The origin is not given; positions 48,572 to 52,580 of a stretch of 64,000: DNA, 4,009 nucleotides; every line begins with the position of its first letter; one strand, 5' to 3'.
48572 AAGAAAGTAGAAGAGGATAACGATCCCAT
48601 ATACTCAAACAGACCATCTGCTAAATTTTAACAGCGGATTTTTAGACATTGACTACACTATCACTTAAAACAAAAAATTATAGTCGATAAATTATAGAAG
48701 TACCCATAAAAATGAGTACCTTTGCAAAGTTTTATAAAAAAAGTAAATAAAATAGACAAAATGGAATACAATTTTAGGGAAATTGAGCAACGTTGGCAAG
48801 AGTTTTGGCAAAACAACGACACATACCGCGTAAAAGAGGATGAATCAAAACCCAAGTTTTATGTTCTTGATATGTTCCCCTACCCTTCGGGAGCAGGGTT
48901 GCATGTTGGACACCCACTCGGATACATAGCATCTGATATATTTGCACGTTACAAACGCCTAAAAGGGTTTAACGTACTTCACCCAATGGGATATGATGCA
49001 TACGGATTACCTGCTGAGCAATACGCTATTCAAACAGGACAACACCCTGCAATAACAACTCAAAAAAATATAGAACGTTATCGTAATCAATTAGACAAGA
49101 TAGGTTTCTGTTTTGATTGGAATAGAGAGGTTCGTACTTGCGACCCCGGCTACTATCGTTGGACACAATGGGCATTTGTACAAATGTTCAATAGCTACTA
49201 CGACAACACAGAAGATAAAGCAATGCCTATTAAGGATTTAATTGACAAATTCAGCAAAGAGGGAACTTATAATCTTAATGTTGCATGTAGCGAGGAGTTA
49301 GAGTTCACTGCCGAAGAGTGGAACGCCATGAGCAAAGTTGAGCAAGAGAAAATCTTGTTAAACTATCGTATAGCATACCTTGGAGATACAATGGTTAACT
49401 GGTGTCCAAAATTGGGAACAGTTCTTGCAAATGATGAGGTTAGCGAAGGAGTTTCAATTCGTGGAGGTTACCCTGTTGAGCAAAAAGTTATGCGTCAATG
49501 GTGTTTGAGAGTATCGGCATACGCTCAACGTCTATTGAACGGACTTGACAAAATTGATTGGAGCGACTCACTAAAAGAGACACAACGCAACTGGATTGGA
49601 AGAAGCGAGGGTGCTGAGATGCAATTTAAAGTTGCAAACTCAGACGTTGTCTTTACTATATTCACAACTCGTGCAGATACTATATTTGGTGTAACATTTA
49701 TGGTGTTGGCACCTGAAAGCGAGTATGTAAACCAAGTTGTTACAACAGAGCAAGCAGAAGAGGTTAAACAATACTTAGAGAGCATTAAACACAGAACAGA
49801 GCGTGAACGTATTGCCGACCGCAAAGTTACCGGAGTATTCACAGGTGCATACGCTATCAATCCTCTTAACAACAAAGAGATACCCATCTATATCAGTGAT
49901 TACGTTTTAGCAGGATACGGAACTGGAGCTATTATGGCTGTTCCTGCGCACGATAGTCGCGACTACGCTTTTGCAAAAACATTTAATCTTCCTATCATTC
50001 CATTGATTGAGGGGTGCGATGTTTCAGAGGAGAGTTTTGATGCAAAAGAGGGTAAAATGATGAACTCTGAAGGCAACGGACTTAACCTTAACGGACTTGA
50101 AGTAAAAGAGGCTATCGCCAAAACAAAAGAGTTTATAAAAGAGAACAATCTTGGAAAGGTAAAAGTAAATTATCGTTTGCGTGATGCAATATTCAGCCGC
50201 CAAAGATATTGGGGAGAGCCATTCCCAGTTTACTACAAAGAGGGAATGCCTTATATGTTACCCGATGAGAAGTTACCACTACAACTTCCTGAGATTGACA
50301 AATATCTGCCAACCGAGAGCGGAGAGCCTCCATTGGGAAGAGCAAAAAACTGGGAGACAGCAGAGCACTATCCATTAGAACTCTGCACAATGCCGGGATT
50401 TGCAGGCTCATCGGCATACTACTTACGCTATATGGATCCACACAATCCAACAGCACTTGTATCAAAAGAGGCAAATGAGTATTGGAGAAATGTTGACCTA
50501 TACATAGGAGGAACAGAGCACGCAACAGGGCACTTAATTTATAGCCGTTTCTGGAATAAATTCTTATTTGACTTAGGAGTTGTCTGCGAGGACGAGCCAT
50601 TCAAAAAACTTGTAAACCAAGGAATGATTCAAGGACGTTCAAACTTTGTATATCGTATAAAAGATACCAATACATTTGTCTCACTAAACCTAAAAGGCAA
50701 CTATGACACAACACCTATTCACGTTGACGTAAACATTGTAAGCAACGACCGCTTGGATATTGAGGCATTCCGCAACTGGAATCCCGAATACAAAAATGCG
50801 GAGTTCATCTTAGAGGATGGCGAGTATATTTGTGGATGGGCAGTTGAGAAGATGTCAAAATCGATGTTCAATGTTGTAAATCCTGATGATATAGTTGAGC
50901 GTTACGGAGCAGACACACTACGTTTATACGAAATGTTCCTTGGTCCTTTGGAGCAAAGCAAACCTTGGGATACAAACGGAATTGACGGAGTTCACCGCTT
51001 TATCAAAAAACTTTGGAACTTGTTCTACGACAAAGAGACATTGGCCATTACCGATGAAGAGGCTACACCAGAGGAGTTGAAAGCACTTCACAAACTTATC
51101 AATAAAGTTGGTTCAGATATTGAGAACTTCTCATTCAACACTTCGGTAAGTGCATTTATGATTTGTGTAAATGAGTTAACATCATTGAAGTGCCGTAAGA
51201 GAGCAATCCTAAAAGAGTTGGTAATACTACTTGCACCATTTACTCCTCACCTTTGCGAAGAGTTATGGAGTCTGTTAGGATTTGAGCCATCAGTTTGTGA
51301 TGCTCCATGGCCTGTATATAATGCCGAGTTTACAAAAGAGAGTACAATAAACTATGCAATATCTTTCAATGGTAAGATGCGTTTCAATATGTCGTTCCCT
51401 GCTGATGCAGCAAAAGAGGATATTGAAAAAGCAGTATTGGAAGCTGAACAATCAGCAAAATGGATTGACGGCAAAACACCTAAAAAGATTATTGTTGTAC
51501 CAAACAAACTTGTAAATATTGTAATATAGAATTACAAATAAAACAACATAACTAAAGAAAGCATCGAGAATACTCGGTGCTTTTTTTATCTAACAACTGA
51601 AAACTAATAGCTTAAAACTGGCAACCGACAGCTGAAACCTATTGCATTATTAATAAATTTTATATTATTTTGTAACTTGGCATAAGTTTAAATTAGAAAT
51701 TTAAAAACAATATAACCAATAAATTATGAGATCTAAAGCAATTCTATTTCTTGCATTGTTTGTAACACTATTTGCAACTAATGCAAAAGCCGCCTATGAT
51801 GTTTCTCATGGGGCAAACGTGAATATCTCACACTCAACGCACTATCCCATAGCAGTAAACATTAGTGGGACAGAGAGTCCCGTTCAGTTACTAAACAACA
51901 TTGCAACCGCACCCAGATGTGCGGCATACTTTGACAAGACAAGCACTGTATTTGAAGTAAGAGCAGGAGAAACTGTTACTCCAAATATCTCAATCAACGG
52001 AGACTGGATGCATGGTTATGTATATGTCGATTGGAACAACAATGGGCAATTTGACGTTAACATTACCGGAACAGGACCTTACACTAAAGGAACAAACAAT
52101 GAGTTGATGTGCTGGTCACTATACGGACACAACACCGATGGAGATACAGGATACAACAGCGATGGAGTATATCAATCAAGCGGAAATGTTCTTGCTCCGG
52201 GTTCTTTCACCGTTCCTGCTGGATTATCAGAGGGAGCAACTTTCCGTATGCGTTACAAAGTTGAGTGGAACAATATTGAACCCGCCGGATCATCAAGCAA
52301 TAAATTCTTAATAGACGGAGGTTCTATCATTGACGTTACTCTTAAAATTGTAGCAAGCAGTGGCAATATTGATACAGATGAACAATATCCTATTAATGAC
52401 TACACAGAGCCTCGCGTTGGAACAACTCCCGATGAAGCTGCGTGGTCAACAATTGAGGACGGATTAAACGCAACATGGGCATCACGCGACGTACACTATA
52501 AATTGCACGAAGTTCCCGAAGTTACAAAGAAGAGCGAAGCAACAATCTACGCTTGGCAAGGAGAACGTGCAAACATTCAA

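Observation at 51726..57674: Single T9SS cargo fusing a GH123-like (DUF4091) region to a GH33 sialidase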

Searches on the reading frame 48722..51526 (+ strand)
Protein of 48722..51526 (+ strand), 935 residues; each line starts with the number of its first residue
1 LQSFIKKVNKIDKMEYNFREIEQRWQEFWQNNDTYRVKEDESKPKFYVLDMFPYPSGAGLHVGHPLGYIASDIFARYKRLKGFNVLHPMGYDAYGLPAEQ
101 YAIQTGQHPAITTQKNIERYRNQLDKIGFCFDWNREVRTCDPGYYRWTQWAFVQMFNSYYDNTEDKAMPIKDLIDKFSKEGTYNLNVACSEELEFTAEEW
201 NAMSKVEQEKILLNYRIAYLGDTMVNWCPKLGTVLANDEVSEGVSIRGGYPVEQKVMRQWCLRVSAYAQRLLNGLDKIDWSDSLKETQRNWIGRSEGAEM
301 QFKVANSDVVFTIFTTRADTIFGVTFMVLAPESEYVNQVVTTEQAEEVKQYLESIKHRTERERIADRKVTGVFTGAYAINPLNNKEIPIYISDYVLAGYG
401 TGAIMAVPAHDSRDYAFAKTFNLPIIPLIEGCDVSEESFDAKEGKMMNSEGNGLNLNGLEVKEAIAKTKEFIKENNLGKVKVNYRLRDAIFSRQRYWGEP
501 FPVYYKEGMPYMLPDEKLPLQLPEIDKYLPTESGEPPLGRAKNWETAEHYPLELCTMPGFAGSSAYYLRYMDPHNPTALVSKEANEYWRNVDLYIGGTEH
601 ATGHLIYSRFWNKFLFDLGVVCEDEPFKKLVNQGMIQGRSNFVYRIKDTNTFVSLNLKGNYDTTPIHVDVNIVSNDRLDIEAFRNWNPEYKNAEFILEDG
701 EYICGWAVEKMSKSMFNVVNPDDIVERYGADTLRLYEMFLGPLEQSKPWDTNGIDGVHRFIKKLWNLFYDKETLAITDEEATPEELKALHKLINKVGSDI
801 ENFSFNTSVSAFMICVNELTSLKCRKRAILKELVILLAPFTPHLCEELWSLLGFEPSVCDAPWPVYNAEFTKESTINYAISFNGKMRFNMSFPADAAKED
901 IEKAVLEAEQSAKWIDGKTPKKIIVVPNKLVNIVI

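Call 9: search_protein_families(library=pfam, proteins=[window:48722-51526:+], max_evalue=0.001)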
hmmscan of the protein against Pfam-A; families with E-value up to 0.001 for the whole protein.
window:48722-51526:+ (935 aa): 4 families
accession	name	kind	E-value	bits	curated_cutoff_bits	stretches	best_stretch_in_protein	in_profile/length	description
PF13603.12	tRNA-synt_1_2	-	4.7e-59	199.4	25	1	289-470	1-182/185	Leucyl-tRNA synthetase, editing domain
PF00133.28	tRNA-synt_1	-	9.6e-34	117.3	22.7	2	25-157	2-152/414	tRNA synthetases class I (I, L, M and V)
PF08264.19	Anticodon_1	-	3.3e-19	69.7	25.1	1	786-897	5-143/148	Anticodon-binding domain of tRNA ligase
PF09334.17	tRNA-synt_1g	-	4e-19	69.1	20.1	1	51-133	6-87/391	tRNA synthetases class I (M)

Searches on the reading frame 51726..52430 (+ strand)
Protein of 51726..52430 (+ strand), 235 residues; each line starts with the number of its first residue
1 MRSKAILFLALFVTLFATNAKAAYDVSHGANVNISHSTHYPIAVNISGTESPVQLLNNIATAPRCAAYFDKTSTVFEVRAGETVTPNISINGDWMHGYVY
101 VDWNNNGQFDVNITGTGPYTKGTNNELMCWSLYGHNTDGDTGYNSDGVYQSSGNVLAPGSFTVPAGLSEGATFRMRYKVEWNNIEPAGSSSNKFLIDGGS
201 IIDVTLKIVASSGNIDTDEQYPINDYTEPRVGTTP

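Call 8: search_protein_families(library=pfam, proteins=[window:51726-52430:+], max_evalue=10)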
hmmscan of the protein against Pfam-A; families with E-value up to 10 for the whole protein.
window:51726-52430:+ (235 aa): 1 family
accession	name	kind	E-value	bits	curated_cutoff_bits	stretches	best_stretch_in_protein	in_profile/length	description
PF20009.4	GEVED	-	8.5e-08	33.3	24.4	1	98-189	3-66/78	GEVED domain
